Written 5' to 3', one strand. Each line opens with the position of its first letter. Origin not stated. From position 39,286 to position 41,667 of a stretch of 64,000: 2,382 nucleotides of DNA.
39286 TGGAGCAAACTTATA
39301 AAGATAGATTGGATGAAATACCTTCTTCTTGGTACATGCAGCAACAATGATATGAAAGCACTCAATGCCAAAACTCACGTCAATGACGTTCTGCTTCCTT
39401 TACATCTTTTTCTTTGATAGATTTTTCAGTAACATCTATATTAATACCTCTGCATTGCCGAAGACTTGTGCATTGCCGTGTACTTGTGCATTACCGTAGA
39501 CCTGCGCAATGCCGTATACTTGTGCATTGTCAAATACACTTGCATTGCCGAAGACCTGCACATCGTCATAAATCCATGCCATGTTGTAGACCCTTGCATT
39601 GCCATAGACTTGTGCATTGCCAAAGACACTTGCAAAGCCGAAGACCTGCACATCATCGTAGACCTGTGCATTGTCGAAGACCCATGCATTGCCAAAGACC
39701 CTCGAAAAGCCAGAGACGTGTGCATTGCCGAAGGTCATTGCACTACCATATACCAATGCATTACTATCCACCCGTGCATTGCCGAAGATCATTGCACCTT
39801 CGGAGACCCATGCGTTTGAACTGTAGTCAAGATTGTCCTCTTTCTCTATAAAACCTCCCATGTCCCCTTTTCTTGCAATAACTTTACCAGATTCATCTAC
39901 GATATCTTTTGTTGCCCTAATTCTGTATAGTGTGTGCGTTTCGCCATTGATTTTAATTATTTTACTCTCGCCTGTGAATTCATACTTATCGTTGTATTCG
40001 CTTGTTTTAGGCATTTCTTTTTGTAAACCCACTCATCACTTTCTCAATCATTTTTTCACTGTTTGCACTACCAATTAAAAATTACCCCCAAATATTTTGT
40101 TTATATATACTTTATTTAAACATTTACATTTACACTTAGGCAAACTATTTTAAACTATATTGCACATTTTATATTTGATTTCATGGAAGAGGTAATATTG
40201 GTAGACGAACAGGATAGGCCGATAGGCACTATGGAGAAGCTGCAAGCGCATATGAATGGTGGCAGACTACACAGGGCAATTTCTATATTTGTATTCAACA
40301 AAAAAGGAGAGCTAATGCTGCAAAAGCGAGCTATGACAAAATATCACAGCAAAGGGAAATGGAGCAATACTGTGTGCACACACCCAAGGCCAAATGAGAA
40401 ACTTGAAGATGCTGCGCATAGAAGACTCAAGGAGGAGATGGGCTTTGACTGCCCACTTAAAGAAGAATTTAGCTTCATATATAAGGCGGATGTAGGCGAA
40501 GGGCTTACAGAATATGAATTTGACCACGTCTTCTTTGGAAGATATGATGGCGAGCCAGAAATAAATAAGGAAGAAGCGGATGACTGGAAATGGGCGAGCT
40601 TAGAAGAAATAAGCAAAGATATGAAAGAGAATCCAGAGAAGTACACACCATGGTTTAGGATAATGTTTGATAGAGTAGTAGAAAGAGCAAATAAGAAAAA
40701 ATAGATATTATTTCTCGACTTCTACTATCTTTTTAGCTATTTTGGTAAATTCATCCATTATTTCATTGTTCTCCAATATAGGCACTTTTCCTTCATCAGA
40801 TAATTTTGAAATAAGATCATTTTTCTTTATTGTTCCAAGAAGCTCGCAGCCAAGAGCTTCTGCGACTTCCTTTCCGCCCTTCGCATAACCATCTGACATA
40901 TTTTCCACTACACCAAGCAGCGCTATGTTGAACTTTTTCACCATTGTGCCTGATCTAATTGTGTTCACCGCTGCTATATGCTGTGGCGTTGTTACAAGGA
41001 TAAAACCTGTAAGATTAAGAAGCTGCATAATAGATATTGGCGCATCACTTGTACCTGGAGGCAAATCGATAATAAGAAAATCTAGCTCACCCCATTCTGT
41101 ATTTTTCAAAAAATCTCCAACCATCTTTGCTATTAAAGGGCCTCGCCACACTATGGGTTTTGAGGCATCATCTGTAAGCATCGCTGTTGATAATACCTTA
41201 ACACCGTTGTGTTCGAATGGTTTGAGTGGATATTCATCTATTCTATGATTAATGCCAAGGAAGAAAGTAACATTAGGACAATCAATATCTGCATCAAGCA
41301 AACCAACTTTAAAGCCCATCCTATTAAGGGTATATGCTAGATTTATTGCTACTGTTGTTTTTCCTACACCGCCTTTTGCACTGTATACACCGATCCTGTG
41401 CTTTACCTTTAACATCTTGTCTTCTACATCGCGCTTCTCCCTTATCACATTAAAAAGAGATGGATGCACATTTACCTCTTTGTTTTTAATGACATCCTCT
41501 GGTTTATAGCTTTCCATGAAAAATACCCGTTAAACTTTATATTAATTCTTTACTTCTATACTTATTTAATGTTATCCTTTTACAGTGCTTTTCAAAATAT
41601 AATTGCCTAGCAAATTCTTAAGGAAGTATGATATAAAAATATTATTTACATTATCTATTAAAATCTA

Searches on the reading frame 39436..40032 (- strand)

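Call 3: search_protein_families(library=pfam, proteins=[window:39436-40032:-], max_evalue=0.1)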
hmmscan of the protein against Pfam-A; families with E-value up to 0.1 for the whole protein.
window:39436-40032:- (198 aa): 7 families
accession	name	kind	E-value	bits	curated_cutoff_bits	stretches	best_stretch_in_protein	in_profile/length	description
PF18836.7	B_solenoid_ydck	-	1.3e-14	53.2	30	1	140-155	1-16/17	YdcK Beta solenoid repeat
PF05005.20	Ocnus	-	0.0051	17.3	23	0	170-186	79-94/108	Janus/Ocnus family (Ocnus)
PF01282.25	Ribosomal_S24e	-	0.0086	16.6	24.5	0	126-151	46-71/95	Ribosomal protein S24e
PF01849.23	NAC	-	0.01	16.2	21.3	0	114-142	29-56/57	NAC domain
PF25084.1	LbH_EIF2B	-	0.016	15.7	54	1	64-163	6-102/105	EIF2B subunit epsilon LbH domain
PF00132.30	Hexapep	-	0.017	15.2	27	0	164-189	2-27/36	Bacterial transferase hexapeptide (six repeats)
PF05092.17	PIF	-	0.079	12.1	25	1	98-176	426-500/522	Per os infectivity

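Call 4: search_protein_families(library=ncbifam, proteins=[window:39436-40032:-], max_evalue=0.1)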
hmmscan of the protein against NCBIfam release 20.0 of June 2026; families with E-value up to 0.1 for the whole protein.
window:39436-40032:- (198 aa): 9 families
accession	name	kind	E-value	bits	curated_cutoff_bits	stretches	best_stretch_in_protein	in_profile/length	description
NF040481.1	YdcK_fam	equivalog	3.7e-16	58.9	350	2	32-150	23-134/326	YdcK family protein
NF052502.1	man1P_GTase_Rv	exception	0.00015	20.8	440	1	92-186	222-315/352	mannose-1-phosphate guanylyltransferase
NF002060.0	PRK00892.1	subfamily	0.00016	20.9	207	1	105-190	97-182/345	UDP-3-O-(3-hydroxymyristoyl)glucosamine N-acyltransferase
TIGR01852.1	lipid_A_lpxA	equivalog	0.00087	18.6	231.05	1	115-177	4-66/254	acyl-ACP--UDP-N-acetylglucosamine O-acyltransferase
TIGR01853.1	lipid_A_lpxD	equivalog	0.0026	16.8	242.5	1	108-190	91-173/325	UDP-3-O-(3-hydroxymyristoyl)glucosamine N-acyltransferase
TIGR03570.1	NeuD_NnaD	subfamily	0.01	15.5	160.8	0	116-187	94-177/202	NeuD/PglB/VioB family sugar acetyltransferase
NF003657.0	PRK05289.1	equivalog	0.017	14.2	226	0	114-177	8-71/264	acyl-ACP--UDP-N-acetylglucosamine O-acyltransferase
TIGR02287.1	PaaY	equivalog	0.027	14.2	319.6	0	44-133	48-134/192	phenylacetic acid degradation protein PaaY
NF007537.0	PRK10148.1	equivalog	0.066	13.6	122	0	71-129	49-107/147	VOC family metalloprotein YjdN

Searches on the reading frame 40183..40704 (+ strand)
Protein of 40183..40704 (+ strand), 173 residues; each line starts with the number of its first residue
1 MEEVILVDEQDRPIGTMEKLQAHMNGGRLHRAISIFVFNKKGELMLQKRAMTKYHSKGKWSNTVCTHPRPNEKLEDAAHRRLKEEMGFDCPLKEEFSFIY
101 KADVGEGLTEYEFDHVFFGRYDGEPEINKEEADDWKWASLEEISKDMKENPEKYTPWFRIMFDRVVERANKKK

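Call 3: search_protein_families(library=pfam, proteins=[window:40183-40704:+], max_evalue=0.1)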
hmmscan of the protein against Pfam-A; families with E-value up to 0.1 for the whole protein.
window:40183-40704:+ (173 aa): 1 family
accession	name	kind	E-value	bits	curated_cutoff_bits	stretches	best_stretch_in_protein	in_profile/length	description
PF00293.34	NUDIX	-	1.5e-24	86.9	21.1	1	29-158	2-134/134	NUDIX domain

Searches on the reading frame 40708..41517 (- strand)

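Call 3: search_protein_families(library=pfam, proteins=[window:40708-41517:-], max_evalue=0.1)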
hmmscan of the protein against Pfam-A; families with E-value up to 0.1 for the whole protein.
window:40708-41517:- (269 aa): 12 families
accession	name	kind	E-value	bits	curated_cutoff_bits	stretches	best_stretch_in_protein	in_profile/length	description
PF10609.15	ParA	-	6.5e-69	232.5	27.1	1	37-264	1-245/246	NUBPL iron-transfer P-loop NTPase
PF01656.29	CbiA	-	5.5e-17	62.3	25.4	1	44-246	3-124/125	CobQ/CobB/MinD/ParA nucleotide binding domain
PF13614.12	AAA_31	-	1.4e-11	45.1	27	1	42-93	4-54/177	AAA domain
PF00142.24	Fer4_NifH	-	3.6e-06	27.1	25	1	41-77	2-37/271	4Fe-4S iron sulfur cluster binding proteins, NifH/frxC family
PF09140.17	MipZ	-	5e-06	26.5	20.7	1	40-154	1-109/262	ATPase MipZ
PF02374.21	ArsA_ATPase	-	9.4e-05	22.2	24.3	1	44-77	5-38/305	Anion-transporting ATPase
PF13500.12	AAA_26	-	0.0021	18.4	27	0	44-73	5-34/198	AAA domain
PF07015.17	VirC1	-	0.013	15.3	24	1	43-81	5-43/231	VirC1 protein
PF06564.18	CBP_BcsQ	-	0.015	15.3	21.3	1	43-77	5-39/234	Cellulose biosynthesis protein BcsQ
PF16575.11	CLP1_P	-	0.022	15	26.6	1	50-84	4-38/188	mRNA cleavage and polyadenylation factor CLP1 P-loop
PF13481.12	AAA_25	-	0.046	13.8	27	1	39-63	32-56/195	AAA domain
PF00448.28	SRP54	-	0.075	13.1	22.7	0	50-78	11-39/196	SRP54-type protein, GTPase domain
